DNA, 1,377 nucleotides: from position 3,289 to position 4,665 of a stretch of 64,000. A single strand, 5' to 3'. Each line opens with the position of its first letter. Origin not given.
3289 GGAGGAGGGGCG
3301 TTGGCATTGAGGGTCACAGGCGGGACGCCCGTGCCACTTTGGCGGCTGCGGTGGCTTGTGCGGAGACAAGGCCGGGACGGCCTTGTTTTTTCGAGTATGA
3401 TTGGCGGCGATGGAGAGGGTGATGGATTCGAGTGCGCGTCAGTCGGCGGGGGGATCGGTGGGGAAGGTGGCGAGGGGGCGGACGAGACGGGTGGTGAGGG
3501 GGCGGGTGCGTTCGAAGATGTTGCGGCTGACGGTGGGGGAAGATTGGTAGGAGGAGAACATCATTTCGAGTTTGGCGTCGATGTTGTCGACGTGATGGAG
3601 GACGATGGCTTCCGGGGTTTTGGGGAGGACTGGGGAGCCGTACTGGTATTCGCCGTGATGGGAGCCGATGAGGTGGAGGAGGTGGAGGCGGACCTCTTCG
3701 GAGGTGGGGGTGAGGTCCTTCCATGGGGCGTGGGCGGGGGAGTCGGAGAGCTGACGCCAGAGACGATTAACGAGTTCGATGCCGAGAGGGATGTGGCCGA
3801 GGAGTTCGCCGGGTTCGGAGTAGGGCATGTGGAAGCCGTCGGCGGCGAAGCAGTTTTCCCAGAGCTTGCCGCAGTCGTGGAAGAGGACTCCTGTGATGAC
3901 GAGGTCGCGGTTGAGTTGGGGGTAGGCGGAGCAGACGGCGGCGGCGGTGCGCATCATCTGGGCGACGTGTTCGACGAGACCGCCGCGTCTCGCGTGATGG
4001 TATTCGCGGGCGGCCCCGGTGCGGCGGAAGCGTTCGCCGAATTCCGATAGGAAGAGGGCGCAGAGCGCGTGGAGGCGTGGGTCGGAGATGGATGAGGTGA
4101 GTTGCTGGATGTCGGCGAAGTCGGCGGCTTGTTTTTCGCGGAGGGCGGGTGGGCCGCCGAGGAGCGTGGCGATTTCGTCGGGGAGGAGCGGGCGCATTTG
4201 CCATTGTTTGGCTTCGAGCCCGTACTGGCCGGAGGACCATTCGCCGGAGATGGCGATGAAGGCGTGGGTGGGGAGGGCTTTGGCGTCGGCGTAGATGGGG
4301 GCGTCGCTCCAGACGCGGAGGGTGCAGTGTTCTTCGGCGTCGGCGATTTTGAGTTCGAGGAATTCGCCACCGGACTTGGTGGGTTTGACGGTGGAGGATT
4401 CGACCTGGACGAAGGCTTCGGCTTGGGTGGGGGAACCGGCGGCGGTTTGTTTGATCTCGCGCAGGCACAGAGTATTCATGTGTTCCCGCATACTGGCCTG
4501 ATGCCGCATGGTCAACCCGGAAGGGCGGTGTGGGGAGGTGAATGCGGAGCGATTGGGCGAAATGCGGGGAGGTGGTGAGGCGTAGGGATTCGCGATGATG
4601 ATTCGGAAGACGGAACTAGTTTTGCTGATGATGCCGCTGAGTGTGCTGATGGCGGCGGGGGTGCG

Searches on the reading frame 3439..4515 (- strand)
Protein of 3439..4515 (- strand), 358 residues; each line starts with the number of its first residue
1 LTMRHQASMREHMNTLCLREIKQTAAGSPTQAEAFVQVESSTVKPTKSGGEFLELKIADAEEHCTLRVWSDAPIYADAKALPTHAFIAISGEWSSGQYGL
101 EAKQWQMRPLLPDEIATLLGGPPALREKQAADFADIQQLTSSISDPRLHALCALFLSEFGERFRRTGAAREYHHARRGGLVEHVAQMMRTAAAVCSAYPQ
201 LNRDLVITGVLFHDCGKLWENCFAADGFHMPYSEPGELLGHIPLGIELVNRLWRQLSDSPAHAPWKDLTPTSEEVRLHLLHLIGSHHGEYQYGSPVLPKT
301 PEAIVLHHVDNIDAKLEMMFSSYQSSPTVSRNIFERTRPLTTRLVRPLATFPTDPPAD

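Call 75: search_protein_families(library=pfam, proteins=[window:3439-4515:-], max_evalue=0.00001)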
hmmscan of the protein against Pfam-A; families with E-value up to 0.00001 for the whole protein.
window:3439-4515:- (358 aa): 1 family
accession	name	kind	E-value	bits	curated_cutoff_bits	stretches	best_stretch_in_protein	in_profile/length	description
PF01966.28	HD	-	4.8e-08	33.7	22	1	181-314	2-115/116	HD domain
